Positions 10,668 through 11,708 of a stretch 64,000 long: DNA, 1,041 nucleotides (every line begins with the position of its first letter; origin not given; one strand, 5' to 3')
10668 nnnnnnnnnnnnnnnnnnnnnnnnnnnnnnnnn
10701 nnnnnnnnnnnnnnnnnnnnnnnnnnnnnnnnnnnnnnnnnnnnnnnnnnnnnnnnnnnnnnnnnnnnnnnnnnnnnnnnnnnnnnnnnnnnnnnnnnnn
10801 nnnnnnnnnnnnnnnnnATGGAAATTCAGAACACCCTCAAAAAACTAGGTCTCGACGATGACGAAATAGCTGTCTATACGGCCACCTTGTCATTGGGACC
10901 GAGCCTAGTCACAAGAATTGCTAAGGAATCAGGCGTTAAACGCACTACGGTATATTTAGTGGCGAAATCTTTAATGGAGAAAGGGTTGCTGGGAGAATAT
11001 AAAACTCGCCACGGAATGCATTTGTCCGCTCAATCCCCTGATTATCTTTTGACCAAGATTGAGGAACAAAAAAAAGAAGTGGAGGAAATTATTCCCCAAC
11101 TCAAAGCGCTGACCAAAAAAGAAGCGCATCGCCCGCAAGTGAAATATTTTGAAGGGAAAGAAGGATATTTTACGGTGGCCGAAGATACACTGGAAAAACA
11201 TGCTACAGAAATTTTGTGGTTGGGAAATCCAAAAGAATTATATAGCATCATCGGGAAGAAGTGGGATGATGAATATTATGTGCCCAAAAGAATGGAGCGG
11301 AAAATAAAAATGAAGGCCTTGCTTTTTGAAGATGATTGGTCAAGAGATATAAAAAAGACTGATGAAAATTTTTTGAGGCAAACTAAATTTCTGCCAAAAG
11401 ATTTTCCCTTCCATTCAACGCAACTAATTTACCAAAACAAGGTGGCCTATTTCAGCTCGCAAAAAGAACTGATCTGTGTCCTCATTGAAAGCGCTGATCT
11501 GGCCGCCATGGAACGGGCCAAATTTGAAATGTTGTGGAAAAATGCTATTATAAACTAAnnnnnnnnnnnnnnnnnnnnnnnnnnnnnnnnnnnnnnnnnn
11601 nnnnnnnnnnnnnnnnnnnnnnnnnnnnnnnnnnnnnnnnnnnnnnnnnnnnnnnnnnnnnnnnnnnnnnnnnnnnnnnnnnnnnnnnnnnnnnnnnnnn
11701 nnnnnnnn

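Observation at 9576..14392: Defense/TA island beside the origin: inverted diverged HepT/MntA pairs flanking a TrmB-like cargo, followed by AbiEi/AbiEii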

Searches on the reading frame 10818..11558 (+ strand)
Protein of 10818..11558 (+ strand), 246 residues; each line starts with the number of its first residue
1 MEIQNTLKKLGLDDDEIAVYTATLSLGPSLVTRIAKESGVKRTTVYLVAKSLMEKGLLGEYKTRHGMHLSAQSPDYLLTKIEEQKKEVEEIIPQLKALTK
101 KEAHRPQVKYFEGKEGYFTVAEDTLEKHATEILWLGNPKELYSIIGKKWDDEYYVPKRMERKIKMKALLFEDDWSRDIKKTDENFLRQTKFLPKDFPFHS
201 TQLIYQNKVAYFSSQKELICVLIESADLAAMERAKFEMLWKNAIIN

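Call 3: search_protein_families(library=pfam, proteins=[window:10818-11558:+], max_evalue=0.01)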
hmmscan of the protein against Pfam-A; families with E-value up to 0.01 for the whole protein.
window:10818-11558:+ (246 aa): 2 families
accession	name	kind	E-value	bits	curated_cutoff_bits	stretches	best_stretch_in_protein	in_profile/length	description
PF01978.25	TrmB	-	8.6e-13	48.4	25.6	1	7-58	1-52/68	Sugar-specific transcriptional regulator TrmB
PF13730.12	HTH_36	-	0.0032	17.7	25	0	31-58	28-55/55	Helix-turn-helix domain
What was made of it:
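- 10818..11558 (+): TrmB-family winged-helix regulator with an uncharacterised C-terminal domain. PF01978 E 9e-13 (call 3).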

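Call 4: search_protein_families(library=padloc, proteins=[window:10818-11558:+], max_evalue=0.01)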
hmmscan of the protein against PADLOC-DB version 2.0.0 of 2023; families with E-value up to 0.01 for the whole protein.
window:10818-11558:+ (246 aa): 4 families
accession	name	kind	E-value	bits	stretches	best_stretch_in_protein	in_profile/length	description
PDLC01044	Csa3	-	0.0014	16.5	1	8-63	130-182/194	Type I-A associated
PDLC01268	CasR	-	0.0016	16.5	1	9-64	119-171/179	"CAS-I,CAS-II,CAS-III,CAS-IV,CAS-V,CAS-VI; associated_signaling"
PDLC01438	Csa3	-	0.0027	15.8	1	5-109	140-241/305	"CAS-I,CAS-II,CAS-III,CAS-IV,CAS-V,CAS-VI; associated_signaling"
PDLC01858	CARF3--CARF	-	0.0091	13.9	0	5-63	135-192/204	-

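Call 14: find_homologous_proteins(query=window:10818-11558:+, max_evalue=0.001)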
Query window:10818-11558:+ (246 aa): 63 proteins with E <= 0.001 among 586 candidates.
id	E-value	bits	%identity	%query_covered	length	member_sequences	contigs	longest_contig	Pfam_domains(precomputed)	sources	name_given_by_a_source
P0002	8.1e-158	541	100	100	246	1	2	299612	PF01978.26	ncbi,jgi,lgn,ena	ncbi:MAG: helix-turn-helix domain-containing protein [Parcubacteria group bacterium]|jgi:sugar-speci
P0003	1.7e-139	481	88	99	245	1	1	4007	PF01978.26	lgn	-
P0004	2.8e-130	451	82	98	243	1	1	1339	PF01978.26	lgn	-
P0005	5.1e-124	430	78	99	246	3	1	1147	PF01978.26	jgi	jgi:HTH-type transcriptional regulator, sugar sensing transcriptional regulator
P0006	3.6e-119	414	74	98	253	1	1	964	PF01978.26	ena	-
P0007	5.9e-116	404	72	99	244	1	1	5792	PF01978.26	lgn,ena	-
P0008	5.4e-114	398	72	99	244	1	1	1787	PF01978.26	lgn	-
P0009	5.8e-110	384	70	99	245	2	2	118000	PF01978.26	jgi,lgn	jgi:HTH-type transcriptional regulator, sugar sensing transcriptional regulator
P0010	1.2e-109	383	69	99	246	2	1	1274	PF01978.26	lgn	-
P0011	2.7e-109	382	71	98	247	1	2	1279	PF01978.26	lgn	-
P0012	8.8e-106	371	68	99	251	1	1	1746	PF01978.26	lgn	-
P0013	1.0e-104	367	66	99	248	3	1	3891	PF01978.26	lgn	-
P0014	2.6e-104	366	69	98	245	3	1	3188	PF01978.26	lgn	-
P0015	2.4e-102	359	67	99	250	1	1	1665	PF01978.26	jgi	jgi:sugar-specific transcriptional regulator TrmB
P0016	2.2e-98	346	64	96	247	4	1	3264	PF01978.26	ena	-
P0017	6.1e-98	345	64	99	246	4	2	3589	PF01978.26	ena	-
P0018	3.4e-97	343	62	99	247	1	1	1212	PF01978.26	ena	-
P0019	2.4e-96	340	62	99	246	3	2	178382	PF01978.26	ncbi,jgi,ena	-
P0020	1.7e-94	334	62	98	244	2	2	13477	PF01978.26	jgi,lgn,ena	-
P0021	3.9e-94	333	60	98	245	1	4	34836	PF01978.26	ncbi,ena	-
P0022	5.2e-94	332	60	99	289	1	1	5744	PF01978.26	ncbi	-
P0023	1.1e-92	328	62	99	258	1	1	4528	PF01978.26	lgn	-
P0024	3.5e-92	326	60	99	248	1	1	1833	PF01978.26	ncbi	-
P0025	6.4e-89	315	59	99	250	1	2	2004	PF01978.26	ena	-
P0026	1.5e-88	314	59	98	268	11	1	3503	PF01978.26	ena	-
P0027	4.2e-88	313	57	99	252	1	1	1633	PF01978.26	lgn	-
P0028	5.1e-87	309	58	98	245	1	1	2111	PF01978.26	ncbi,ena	-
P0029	9.7e-83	295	54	99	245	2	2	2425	PF01978.26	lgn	-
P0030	9.7e-76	272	52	98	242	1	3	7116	PF01978.26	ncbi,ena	-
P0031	4.8e-70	254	51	98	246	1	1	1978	PF01978.26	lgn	-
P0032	2.3e-65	238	49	97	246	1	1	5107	PF01978.26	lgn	-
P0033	3.8e-65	238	47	98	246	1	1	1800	PF01978.26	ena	-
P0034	2.7e-64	235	43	98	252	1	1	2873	PF01978.26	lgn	-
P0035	2.7e-64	235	46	97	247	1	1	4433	PF01978.26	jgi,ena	-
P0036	2.6e-61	225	47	93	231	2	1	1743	PF01978.26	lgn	-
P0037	3.3e-58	215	43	97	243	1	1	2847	PF01978.26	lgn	-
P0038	4.0e-57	211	44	98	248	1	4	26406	PF01978.26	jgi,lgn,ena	-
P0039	1.4e-55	206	41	98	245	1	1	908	PF01978.26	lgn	-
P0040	2.3e-55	206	42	98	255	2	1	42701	PF01978.26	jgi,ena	-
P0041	1.1e-54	204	42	96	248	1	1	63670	PF01978.26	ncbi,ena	-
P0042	1.0e-49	187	42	100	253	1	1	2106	PF01978.26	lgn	-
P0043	7.5e-48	181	38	97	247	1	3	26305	PF01978.26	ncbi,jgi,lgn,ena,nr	ncbi:hypothetical protein KJ781_02830 [Patescibacteria group bacterium]|nr:hypothetical protein [Pat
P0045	1.9e-38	150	37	96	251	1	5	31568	PF01978.26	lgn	-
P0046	3.4e-38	150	36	96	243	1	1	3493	PF01978.26,PF03965.23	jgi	jgi:sugar-specific transcriptional regulator TrmB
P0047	4.6e-38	149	50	50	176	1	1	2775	PF01978.26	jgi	-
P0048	5.3e-37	146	36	98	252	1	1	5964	PF01978.26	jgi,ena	-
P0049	4.9e-33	133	35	97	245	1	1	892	PF01978.26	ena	-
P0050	1.2e-32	131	32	96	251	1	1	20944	PF01978.26,PF03965.23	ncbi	-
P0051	2.0e-30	124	33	97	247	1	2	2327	PF01978.26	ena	-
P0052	1.1e-29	122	34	96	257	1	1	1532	PF01978.26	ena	-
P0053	2.7e-28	117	31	95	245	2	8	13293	PF01978.26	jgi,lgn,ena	-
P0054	5.5e-28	116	31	98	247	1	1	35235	PF01978.26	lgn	-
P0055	5.1e-26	110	31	99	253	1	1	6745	PF01978.26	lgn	-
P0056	5.9e-26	109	34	96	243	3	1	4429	PF01978.26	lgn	-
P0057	3.0e-23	101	36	95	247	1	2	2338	PF01978.26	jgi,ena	-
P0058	1.6e-21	95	29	98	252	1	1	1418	PF01978.26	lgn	-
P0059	1.9e-18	85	31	95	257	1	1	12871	PF01978.26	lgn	-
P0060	5.0e-18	84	31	95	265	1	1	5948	PF01978.26,PF24033.2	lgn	-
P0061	7.1e-18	83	31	95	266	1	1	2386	PF01978.26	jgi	-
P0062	1.1e-15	76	30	95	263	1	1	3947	PF01978.26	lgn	-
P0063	3.3e-13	68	28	98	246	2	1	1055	PF01978.26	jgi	jgi:sugar-specific transcriptional regulator TrmB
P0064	3.9e-13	68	35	98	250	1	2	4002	PF01978.26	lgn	-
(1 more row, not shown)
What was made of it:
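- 10818..11558 (+): It has 63 homologues, the named ones in Parcubacteria/Patescibacteria (call 14).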

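Call 15: find_encoding_contigs(protein=P0009, flank=8000, max_places=2)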
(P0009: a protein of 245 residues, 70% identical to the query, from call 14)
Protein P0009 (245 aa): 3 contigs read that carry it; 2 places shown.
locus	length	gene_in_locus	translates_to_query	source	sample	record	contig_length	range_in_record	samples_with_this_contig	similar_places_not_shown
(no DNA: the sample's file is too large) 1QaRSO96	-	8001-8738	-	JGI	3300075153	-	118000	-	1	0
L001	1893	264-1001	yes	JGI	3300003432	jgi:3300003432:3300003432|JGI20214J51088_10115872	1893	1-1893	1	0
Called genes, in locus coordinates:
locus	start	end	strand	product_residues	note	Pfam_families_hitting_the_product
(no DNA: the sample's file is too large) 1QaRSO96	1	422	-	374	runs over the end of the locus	PF01368:DHH (weak)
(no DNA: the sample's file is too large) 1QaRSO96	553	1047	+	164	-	PF02367:TsaE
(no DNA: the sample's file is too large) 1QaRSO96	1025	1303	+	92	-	-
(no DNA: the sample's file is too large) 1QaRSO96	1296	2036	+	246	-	PF00160:Pro_isomerase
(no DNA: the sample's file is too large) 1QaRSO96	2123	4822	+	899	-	PF02739:5_3_exonuc_N, PF01367:5_3_exonuc, PF01612:DNA_pol_A_exo1, PF22619:DNA_polI_exo1, PF00476:DNA_pol_A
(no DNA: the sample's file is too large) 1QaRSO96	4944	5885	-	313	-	-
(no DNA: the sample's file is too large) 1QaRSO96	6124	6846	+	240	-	PF01978:TrmB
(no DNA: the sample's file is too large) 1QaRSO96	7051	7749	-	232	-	-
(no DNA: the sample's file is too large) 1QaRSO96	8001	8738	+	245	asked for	PF01978:TrmB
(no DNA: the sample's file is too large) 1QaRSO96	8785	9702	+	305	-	PF01149:Fapy_DNA_glyco, PF06831:H2TH, PF06827:zf-FPG_IleRS (faint)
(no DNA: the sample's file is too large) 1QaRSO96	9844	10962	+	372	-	PF11258:DUF3048, PF17479:DUF3048_C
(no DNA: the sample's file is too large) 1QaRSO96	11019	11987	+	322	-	PF21694:DNA_pol3_delta_C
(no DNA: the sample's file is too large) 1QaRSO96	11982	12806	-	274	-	PF01522:Polysacc_deac_1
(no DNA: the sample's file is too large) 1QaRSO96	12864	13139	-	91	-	-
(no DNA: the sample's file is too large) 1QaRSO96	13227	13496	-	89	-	PF01649:Ribosomal_S20p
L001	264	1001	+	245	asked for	PF01978:TrmB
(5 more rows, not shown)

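Call 16: find_encoding_contigs(protein=P0019, flank=8000, max_places=2)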
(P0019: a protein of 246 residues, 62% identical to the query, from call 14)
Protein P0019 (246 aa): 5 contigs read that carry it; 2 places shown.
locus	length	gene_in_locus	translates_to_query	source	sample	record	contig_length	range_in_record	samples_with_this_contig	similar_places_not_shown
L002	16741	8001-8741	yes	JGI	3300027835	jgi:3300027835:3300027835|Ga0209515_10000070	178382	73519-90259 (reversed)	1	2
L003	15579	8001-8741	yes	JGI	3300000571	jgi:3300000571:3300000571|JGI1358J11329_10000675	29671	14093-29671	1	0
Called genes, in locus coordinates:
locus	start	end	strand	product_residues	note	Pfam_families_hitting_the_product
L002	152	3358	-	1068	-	PF00873:ACR_tran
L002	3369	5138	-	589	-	PF25919:BSH_CusB (faint), PF25973:BSH_CzcB (weak), PF25967:RND-MFP_C (weak)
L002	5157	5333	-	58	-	-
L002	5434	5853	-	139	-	-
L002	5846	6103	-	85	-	PF09851:SHOCT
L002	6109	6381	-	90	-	PF02583:Trns_repr_metal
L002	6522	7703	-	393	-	-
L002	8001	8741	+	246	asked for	PF01978:TrmB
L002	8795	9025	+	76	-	PF04255:DUF433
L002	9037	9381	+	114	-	PF01927:Mut7-C (weak), PF18478:PIN_10, PF18480:DUF5615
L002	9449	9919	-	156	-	-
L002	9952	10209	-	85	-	-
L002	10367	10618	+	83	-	-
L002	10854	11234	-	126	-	PF00072:Response_reg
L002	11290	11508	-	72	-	-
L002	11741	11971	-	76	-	-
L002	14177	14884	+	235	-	PF00961:LAGLIDADG_1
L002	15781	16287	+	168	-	PF00961:LAGLIDADG_1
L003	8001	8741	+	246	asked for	PF01978:TrmB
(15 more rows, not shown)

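Call 17: find_encoding_contigs(protein=P0003, flank=5000, max_places=2)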
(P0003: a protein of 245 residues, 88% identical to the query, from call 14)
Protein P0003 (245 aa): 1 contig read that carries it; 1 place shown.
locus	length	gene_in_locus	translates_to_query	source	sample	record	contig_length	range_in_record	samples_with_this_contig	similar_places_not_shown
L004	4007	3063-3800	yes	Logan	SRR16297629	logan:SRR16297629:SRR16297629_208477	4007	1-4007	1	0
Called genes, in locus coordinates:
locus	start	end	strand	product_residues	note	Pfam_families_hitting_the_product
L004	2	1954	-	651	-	?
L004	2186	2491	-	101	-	-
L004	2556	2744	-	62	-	-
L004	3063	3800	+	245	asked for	PF01978:TrmB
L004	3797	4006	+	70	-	?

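Call 41: search_solved_structures(query=window:10818-11558:+, max_evalue=0.01)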
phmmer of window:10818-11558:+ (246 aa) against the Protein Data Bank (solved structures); distinct sequences matched with E-value up to 0.01: 3.
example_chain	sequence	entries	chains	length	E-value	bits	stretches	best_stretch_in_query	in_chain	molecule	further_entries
3qph_A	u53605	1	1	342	0.00017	24.5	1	2-133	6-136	TrmB, a global transcription regulator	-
7l1i_A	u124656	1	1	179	0.003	20.3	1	3-71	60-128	MarR family multidrug resistance pump transcriptional regulator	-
1d2p_A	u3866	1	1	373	0.0035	20.1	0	105-172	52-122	COLLAGEN ADHESIN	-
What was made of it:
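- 10818..11558 (+): The closest PDB sequence match is 3qph TrmB over the N-terminal half only, E 1.7e-4 (call 41).
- Closest known: TrmB-family transcription regulators. Same: The N-terminal winged helix-turn-helix matches (PF01978 E 9e-13; 3qph residues 6-136, E 1.7e-4) (calls 3, 41).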

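Call 42: search_protein_families(library=ncbifam, proteins=[window:10818-11558:+], max_evalue=0.01)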
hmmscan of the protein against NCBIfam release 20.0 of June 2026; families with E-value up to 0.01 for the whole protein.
window:10818-11558:+ (246 aa): 4 families
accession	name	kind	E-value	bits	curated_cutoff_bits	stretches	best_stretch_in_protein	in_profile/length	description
NF047390.1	TransRegTrmBL1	equivalog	7.3e-10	38.3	650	1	2-108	5-113/341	HTH-type sugar sensing transcriptional regulator TrmBL1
NF040851.1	tran_reg_TrmB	equivalog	4.7e-08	32.6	600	1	2-146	6-148/338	HTH-type sugar-sensing transcriptional regulator TrmB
NF047392.1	TransRegTrmBHalo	equivalog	0.0023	17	500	1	4-100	10-102/349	HTH-type sugar sensing transcriptional regulator TrmB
TIGR01884.1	cas_HTH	subfamily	0.0055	16.1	60.2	1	8-64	136-192/202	CRISPR-associated CARF protein Csa3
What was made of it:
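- On TrmB family regulator: Scores are far below the equivalog cutoffs (calls 41, 42).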

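Call 50: find_encoding_contigs(protein=P0007, flank=6000, max_places=2)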
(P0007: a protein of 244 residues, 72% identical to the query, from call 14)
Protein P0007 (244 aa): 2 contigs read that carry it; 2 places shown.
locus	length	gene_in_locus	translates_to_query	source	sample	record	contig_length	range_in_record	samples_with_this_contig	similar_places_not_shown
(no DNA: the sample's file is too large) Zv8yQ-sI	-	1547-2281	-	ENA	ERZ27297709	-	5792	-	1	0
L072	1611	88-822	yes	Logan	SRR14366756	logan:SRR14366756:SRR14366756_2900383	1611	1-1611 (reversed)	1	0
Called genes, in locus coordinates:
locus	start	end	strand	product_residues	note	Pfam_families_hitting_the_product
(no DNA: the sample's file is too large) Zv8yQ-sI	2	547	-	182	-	?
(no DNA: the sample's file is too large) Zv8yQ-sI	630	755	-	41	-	-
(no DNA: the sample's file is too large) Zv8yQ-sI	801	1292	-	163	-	-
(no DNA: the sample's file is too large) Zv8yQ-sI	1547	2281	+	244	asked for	PF01978:TrmB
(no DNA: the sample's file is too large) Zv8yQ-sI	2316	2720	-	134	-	-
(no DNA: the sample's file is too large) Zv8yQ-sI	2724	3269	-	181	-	PF01909:NTP_transf_2, PF18765:Polbeta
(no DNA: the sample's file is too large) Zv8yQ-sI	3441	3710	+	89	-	PF00312:Ribosomal_S15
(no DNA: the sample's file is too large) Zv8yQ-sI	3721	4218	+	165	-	PF01936:NYN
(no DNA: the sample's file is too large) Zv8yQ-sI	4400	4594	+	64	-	-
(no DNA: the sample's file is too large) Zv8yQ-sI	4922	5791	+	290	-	?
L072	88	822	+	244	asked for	PF01978:TrmB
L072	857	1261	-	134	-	-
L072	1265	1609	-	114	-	?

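Call 51: find_encoding_contigs(protein=P0021, flank=8000, max_places=2)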
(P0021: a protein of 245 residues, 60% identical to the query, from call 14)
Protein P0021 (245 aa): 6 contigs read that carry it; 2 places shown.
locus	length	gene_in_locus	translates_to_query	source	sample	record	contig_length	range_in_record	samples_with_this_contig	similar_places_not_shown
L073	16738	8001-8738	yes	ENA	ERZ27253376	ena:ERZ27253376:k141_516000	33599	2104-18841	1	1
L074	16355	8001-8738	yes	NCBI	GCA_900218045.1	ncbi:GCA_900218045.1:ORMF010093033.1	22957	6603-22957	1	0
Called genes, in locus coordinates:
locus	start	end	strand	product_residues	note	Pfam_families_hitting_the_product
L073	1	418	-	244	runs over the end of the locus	PF00175:NAD_binding_1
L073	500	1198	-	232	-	PF00730:HhH-GPD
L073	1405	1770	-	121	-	-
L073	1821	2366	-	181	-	-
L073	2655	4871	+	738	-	PF01138:RNase_PH, PF03725:RNase_PH_C, PF01138:RNase_PH, PF00013:KH_1, PF00575:S1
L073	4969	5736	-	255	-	PF13649:Methyltransf_25, PF08241:Methyltransf_11, PF08242:Methyltransf_12 (weak)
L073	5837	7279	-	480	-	PF02310:B12-binding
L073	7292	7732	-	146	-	-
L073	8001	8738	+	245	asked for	PF01978:TrmB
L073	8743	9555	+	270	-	PF01978:TrmB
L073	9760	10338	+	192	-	PF01966:HD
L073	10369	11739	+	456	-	PF00391:PEP-utilizers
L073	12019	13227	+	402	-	-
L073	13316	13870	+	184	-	-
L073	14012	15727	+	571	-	PF01593:Amino_oxidase, PF13450:NAD_binding_8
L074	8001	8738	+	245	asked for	PF01978:TrmB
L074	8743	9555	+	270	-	PF01978:TrmB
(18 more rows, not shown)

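Call 52: find_encoding_contigs(protein=P0014, flank=5000, max_places=2)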
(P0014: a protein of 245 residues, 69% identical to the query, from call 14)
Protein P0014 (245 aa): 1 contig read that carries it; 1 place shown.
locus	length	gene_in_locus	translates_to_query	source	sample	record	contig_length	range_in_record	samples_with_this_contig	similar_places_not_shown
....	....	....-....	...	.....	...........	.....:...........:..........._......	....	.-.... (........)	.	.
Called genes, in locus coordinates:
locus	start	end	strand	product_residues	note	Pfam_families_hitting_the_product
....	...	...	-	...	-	-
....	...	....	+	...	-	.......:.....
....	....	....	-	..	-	-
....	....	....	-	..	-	-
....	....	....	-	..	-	-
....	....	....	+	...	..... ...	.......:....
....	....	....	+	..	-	?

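Call 64: search_protein_families(library=phrogs, proteins=[window:10818-11558:+], max_evalue=1)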
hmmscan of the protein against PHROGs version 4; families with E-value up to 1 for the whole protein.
window:10818-11558:+ (246 aa): 2 families
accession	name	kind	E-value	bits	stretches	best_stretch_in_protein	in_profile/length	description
phrog_186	-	DNA, RNA and nucleotide metabolism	0.018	15.7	1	9-101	37-129/308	DnaD-like helicase loader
phrog_16820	-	unknown function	0.21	13.2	1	132-186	29-82/89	-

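Call 65: search_protein_families(library=pfam, proteins=[L072:857-1258:-], max_evalue=10)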
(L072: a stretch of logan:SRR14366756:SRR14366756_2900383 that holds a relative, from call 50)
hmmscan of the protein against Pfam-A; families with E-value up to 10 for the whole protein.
L072:857-1258:- (133 aa): 1 family
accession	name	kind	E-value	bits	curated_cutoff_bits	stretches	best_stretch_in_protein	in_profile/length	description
PF09175.15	Vit_b-sht_shell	-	0.18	12.1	27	1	76-116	30-70/167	Vitellinogen, beta-sheet shell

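Call 68: find_related_loci(query=window:10818-11558:+, collection=viral_contigs, flank=6000)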
Query window:10818-11558:+ (246 aa) in viral_contigs; peptide patterns used: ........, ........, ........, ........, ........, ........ (x = any residue, [..] = any of these).
26 stretches matched a pattern, but none encodes a relative of the query by tblastn (E <= 1e-3).
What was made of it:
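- Tried and rejected: The viral-contig scan with TrmB found nothing (call 68).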

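Call 69: find_encoding_contigs(protein=P0020, flank=6000, max_places=2)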
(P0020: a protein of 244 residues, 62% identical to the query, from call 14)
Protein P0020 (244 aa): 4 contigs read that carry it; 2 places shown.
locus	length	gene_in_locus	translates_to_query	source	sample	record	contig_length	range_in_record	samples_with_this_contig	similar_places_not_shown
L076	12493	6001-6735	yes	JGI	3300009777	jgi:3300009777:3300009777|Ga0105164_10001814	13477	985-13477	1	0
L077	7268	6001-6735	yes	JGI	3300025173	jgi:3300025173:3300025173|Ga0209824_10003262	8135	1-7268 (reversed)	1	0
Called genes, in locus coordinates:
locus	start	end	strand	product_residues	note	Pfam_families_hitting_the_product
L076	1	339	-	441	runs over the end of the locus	?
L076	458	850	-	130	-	PF00213:OSCP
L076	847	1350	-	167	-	PF00430:ATP-synt_B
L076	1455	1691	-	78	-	PF00137:ATP-synt_C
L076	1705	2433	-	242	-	PF00119:ATP-synt_A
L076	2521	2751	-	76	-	PF09527:ATPase_gene1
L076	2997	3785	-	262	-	PF08241:Methyltransf_11, PF08242:Methyltransf_12 (weak), PF13649:Methyltransf_25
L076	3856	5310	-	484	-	PF02310:B12-binding (weak), PF04055:Radical_SAM (weak)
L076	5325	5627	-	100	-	-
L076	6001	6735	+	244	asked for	PF01978:TrmB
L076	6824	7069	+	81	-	-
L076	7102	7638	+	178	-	-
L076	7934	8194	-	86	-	-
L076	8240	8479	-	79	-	-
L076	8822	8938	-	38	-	-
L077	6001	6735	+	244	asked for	PF01978:TrmB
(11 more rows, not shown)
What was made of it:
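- Other TrmB orthologues have housekeeping or unrelated neighbours, such as Fpg, Pol I, ATP synthase and radical-SAM genes (calls 15, 51, 69).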
